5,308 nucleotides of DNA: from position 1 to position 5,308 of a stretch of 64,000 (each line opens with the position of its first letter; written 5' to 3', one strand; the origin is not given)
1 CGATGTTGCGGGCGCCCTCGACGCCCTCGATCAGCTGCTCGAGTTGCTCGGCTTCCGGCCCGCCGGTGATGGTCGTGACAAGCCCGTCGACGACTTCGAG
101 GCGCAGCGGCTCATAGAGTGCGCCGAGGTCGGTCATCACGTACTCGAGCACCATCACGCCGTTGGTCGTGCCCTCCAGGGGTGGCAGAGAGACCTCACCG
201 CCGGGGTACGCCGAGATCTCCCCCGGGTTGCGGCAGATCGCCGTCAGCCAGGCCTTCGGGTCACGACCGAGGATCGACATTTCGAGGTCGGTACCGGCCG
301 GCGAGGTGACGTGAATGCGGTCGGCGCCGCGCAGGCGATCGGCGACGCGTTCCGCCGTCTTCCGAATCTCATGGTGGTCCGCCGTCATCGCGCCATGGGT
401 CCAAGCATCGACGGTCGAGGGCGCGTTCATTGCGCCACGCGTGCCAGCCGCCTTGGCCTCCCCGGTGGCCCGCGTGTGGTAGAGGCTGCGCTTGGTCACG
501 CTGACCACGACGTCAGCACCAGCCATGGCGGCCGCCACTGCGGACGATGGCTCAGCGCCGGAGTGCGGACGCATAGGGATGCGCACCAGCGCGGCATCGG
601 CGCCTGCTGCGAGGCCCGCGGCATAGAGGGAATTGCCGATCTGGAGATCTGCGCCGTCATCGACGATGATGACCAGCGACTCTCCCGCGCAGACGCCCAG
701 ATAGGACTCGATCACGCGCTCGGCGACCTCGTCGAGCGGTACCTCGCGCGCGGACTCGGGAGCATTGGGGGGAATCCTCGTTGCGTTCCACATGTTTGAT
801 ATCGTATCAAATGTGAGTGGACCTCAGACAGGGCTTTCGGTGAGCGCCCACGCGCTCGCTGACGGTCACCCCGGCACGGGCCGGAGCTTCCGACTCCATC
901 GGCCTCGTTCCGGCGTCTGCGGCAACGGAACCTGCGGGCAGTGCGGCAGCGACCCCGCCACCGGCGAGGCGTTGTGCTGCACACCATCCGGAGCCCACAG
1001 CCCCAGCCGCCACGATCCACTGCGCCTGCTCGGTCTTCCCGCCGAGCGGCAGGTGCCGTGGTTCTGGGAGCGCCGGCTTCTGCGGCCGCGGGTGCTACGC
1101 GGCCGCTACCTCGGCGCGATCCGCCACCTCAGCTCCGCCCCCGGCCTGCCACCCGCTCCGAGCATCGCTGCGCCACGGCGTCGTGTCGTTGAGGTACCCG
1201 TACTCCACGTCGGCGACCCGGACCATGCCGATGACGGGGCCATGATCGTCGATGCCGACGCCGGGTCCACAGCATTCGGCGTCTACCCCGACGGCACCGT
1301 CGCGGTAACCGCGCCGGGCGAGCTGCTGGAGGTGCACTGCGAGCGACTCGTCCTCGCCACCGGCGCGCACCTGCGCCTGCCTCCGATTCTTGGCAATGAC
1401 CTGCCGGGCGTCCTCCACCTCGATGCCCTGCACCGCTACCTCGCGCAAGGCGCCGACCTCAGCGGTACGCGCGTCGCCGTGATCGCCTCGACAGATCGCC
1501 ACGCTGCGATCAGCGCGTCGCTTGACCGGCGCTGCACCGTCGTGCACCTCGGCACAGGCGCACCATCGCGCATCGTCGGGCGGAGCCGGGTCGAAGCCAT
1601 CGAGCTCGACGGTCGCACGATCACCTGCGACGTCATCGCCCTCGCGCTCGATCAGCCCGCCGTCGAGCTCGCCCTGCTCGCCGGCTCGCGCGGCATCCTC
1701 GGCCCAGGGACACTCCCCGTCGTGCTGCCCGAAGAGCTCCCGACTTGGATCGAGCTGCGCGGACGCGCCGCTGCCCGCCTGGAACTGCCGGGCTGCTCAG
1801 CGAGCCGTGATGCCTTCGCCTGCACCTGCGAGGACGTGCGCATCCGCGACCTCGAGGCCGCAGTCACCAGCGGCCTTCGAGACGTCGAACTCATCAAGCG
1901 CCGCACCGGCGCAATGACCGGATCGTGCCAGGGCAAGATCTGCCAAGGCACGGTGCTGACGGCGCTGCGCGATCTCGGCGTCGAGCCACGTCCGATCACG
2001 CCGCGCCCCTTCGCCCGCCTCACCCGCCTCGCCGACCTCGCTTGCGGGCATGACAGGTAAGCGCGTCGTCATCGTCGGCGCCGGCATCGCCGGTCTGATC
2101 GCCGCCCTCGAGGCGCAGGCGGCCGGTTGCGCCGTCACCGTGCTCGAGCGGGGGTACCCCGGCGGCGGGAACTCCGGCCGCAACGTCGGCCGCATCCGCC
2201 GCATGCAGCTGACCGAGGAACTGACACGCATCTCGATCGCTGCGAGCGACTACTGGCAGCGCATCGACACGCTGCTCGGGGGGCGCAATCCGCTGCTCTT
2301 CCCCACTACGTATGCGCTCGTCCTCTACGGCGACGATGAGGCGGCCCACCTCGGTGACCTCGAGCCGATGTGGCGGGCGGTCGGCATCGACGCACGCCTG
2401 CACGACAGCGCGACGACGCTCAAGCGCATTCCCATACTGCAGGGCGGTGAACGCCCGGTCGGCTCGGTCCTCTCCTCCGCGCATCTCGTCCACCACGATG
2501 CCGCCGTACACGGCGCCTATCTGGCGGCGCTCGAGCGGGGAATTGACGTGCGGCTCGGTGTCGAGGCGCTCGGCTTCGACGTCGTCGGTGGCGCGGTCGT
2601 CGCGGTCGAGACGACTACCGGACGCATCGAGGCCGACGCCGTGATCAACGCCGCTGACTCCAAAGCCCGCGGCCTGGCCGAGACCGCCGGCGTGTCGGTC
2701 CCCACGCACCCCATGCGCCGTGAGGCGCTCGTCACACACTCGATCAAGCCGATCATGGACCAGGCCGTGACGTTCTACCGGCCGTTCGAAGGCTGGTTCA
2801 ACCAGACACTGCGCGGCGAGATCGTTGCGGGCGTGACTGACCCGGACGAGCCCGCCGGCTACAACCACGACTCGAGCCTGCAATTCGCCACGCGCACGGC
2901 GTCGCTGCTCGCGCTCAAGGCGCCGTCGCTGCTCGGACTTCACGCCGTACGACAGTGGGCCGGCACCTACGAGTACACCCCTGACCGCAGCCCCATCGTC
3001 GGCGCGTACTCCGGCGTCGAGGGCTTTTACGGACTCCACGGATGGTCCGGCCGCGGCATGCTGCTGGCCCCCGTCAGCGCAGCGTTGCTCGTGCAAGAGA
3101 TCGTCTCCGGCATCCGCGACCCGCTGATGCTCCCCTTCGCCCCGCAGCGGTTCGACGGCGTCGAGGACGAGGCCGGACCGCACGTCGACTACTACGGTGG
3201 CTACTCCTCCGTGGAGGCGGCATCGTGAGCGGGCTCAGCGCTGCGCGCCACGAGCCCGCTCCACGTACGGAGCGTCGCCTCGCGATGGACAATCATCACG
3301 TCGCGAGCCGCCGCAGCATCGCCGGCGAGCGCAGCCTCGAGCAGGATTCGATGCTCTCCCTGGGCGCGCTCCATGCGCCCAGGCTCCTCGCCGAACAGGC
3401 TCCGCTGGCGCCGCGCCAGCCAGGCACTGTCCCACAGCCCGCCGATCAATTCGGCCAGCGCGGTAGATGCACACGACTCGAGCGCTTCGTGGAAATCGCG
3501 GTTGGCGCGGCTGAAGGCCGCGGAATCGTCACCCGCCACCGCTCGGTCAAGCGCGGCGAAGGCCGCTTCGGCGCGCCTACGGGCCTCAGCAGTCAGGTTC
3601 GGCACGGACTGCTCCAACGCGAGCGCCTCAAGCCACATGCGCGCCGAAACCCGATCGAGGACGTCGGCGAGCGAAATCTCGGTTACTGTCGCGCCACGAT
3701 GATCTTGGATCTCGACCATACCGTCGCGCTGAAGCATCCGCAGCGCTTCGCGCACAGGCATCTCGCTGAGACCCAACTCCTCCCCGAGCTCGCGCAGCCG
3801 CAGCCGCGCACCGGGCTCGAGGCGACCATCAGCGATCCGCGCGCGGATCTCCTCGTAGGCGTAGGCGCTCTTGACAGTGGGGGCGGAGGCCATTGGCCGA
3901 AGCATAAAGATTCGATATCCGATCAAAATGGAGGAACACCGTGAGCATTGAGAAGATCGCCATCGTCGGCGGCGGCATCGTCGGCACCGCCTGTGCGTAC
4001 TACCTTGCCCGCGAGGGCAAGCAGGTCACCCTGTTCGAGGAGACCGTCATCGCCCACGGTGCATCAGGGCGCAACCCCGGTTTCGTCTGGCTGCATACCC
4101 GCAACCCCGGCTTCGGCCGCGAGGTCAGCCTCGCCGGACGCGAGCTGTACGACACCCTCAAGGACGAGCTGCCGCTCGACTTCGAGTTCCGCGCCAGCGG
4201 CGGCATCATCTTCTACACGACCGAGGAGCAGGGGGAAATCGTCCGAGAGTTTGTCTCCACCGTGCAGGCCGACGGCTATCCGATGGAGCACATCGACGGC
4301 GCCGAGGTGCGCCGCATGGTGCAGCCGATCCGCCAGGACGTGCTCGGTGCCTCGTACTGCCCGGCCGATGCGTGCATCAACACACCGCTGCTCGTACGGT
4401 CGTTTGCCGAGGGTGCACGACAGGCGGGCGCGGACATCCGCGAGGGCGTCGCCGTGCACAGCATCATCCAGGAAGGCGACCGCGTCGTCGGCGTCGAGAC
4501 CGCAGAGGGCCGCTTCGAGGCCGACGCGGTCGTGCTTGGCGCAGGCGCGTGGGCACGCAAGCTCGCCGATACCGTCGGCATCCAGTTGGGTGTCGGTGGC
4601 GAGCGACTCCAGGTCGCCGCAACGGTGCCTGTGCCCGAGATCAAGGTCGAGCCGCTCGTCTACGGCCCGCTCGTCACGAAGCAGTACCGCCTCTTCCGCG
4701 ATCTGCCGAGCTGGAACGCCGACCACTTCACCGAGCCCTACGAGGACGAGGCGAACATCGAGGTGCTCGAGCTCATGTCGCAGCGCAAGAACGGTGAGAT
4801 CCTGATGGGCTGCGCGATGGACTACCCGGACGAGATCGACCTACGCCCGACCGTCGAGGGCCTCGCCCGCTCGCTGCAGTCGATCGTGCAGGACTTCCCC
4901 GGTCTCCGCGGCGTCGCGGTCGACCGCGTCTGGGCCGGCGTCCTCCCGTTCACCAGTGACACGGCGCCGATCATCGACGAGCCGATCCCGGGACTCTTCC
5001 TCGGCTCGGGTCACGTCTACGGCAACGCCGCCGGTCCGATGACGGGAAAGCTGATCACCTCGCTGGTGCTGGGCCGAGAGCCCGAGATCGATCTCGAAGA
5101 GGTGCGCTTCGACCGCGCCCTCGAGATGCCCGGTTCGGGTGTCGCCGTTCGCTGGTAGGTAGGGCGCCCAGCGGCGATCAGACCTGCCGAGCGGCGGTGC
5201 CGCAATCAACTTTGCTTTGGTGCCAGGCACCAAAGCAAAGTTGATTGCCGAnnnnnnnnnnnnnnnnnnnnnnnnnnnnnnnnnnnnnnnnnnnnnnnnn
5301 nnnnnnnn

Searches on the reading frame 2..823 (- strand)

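Call 21: search_protein_families(library=pfam, max_evalue=0.0001, proteins=[window:2-823:-])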
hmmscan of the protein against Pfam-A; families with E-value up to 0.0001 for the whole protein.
window:2-823:- (274 aa): 1 family
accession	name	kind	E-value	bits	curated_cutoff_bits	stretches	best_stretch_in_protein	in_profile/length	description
PF02073.20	Peptidase_M29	-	1e-06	28.3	27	1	148-273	183-311/406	Thermophilic metalloprotease (M29)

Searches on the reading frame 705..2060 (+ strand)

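Call 21: search_protein_families(library=pfam, max_evalue=0.0001, proteins=[window:705-2060:+])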
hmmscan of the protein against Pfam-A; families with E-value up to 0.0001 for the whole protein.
window:705-2060:+ (451 aa): 2 families
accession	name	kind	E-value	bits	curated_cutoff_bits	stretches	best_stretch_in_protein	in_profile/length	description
PF17806.6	SO_alpha_A3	-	1.5e-07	32.1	23.1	1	370-414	4-48/87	Sarcosine oxidase A3 domain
PF04324.20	Fer2_BFD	-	8.7e-07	29.6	26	1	373-417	3-44/50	BFD-like [2Fe-2S] binding domain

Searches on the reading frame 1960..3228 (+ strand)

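Call 21: search_protein_families(library=pfam, max_evalue=0.0001, proteins=[window:1960-3228:+])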
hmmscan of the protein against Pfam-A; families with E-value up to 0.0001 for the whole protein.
window:1960-3228:+ (422 aa): 4 families
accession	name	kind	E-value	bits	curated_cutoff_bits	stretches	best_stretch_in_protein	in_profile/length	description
PF01266.30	DAO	-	6.7e-46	157.9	27.9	1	35-379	1-352/353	FAD dependent oxidoreductase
PF07992.20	Pyr_redox_2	-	4.8e-07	29.9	26.1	0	35-65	2-34/291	Pyridine nucleotide-disulphide oxidoreductase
PF00890.30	FAD_binding_2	-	9.7e-06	25.5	20.4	1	36-233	2-202/414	FAD binding domain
PF13450.12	NAD_binding_8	-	2.7e-05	24.8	21.9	1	38-71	1-34/68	NAD(P)-binding Rossmann-like domain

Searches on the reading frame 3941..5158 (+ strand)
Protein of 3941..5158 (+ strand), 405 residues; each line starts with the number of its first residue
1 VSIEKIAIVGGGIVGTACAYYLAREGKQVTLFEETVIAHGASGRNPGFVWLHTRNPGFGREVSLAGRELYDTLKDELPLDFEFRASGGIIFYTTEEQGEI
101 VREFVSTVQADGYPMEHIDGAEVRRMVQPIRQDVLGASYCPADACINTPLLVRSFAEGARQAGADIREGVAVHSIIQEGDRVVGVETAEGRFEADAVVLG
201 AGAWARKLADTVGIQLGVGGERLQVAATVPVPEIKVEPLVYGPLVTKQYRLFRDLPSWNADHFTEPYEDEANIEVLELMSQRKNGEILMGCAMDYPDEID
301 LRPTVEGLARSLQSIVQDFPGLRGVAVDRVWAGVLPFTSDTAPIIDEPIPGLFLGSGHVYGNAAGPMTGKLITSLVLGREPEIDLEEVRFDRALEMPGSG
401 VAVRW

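Call 21: search_protein_families(library=pfam, max_evalue=0.0001, proteins=[window:3941-5158:+])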
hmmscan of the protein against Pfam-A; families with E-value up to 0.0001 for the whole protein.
window:3941-5158:+ (405 aa): 8 families
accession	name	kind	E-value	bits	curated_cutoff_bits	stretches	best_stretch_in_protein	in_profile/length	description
PF01266.30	DAO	-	9e-60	203.5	27.9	1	5-374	1-352/353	FAD dependent oxidoreductase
PF00890.30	FAD_binding_2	-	4.7e-12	46.3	20.4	1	6-243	2-254/414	FAD binding domain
PF07992.20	Pyr_redox_2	-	5.9e-08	32.9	26.1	0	5-34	2-173/291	Pyridine nucleotide-disulphide oxidoreductase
PF13450.12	NAD_binding_8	-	3e-07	31.1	21.9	1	8-34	1-27/68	NAD(P)-binding Rossmann-like domain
PF12831.13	FAD_oxidored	-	1.5e-06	28.2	27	1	6-188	2-127/416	FAD dependent oxidoreductase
PF00070.33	Pyr_redox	-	7.3e-06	26.9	22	0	5-33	1-29/82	Pyridine nucleotide-disulphide oxidoreductase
PF01593.30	Amino_oxidase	-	7.8e-06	25.9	19.8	0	151-207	206-260/443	Flavin containing amine oxidoreductase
PF03486.20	HI0933_like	-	1.5e-05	25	50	0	5-35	2-32/244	HI0933-like protein Rossmann domain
